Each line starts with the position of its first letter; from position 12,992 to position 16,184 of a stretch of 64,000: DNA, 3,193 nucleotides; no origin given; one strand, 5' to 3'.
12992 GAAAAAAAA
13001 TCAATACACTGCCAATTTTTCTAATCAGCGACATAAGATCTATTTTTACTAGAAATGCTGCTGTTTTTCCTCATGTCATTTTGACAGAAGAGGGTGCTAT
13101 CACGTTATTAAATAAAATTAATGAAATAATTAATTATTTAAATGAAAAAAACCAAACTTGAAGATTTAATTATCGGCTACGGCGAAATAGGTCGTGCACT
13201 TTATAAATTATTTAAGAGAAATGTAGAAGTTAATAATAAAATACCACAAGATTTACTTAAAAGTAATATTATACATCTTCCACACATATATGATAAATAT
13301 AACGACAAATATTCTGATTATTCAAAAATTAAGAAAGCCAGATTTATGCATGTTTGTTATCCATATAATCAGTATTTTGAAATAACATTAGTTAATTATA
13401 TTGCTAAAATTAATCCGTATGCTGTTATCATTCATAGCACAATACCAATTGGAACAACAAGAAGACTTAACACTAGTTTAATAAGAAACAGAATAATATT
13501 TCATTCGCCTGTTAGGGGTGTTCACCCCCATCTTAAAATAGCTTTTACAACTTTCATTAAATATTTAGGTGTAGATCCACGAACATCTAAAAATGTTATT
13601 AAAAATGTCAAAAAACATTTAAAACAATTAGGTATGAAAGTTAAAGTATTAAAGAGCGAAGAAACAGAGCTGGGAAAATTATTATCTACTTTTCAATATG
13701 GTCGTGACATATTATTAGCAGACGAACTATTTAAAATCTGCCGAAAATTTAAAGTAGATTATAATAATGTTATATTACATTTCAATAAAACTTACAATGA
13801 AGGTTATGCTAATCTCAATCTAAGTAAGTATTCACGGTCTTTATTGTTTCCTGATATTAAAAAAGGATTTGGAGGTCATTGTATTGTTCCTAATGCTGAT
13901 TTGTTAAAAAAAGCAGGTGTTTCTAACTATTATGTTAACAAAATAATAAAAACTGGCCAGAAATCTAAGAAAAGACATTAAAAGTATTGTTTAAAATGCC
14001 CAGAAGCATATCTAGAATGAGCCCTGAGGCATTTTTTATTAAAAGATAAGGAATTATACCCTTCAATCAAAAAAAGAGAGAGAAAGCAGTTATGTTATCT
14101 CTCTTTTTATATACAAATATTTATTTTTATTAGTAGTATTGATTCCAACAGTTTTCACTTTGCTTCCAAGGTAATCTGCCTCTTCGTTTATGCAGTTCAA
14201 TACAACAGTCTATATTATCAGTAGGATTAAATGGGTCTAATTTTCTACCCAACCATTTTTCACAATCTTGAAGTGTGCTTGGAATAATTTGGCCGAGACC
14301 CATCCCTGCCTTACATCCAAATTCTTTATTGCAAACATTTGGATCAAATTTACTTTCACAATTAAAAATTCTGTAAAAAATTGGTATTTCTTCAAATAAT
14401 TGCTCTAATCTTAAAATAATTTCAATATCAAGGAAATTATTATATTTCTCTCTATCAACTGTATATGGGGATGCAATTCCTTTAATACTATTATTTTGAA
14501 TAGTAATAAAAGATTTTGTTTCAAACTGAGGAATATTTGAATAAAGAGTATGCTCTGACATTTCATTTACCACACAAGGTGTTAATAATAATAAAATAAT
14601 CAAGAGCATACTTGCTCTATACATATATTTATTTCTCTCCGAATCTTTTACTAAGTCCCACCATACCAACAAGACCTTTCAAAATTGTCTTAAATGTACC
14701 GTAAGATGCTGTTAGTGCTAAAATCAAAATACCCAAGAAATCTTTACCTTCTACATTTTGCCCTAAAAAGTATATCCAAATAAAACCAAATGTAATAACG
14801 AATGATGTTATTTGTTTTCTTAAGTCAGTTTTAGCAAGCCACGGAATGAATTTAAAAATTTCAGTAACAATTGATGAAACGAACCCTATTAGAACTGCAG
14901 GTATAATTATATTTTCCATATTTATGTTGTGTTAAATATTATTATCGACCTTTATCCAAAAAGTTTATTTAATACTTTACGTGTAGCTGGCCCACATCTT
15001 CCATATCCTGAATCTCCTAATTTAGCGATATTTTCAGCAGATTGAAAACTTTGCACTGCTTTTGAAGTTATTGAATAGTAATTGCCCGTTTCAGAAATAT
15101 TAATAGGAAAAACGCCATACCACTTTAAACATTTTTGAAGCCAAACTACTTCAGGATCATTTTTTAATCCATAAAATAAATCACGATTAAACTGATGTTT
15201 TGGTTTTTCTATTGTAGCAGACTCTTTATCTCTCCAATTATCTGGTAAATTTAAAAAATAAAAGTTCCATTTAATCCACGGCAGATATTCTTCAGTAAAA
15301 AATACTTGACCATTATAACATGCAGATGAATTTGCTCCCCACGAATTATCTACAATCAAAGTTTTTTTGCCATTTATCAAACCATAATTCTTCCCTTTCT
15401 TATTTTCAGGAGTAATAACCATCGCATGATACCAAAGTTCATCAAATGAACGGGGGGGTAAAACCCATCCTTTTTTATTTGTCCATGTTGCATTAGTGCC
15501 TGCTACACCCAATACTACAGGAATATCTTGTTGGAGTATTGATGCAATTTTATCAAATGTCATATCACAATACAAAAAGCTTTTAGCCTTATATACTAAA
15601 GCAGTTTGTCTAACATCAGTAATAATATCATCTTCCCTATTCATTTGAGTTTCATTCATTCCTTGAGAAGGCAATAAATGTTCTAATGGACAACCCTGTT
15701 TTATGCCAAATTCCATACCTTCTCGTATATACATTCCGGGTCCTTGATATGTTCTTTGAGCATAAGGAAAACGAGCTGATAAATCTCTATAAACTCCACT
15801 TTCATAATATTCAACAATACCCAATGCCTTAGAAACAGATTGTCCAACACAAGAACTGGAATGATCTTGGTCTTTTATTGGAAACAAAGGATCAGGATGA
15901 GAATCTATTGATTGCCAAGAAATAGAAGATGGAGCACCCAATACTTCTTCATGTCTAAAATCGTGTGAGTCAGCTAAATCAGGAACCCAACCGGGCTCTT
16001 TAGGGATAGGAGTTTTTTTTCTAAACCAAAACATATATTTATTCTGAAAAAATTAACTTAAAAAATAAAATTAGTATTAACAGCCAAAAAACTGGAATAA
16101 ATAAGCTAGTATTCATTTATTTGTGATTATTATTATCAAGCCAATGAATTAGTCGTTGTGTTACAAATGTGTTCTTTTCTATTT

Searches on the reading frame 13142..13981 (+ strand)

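Call 101: search_protein_families(library=pfam, proteins=[window:13142-13981:+], max_evalue=0.001)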
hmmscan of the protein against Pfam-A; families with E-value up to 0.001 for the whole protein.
window:13142-13981:+ (279 aa): 1 family
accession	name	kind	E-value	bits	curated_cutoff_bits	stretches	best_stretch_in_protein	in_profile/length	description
PF00984.24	UDPG_MGDP_dh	-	6.2e-05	23.5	25.4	1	174-274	2-90/94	UDP-glucose/GDP-mannose dehydrogenase family, central domain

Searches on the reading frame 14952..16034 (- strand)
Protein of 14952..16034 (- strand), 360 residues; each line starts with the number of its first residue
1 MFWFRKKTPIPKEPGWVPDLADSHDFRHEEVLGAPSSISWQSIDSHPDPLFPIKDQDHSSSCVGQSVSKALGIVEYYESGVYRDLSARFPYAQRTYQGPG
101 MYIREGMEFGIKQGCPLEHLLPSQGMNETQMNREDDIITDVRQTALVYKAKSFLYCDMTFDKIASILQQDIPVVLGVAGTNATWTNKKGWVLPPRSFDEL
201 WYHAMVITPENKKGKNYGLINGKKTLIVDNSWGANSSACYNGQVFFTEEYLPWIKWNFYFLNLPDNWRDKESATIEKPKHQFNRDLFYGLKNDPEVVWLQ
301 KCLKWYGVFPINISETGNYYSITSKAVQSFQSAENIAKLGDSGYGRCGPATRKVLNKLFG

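Call 48: search_protein_families(library=phrogs, proteins=[window:14952-16034:-], max_evalue=0.001)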
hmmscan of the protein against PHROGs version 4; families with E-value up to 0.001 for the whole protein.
window:14952-16034:- (360 aa): 0 families

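Call 101: search_protein_families(library=pfam, proteins=[window:14952-16034:-], max_evalue=0.001)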
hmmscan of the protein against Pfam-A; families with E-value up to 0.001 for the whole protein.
window:14952-16034:- (360 aa): 1 family
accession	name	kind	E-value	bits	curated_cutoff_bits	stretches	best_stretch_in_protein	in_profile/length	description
PF01471.23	PG_binding_1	-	9.6e-07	29.3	23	1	293-337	2-44/57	Putative peptidoglycan binding domain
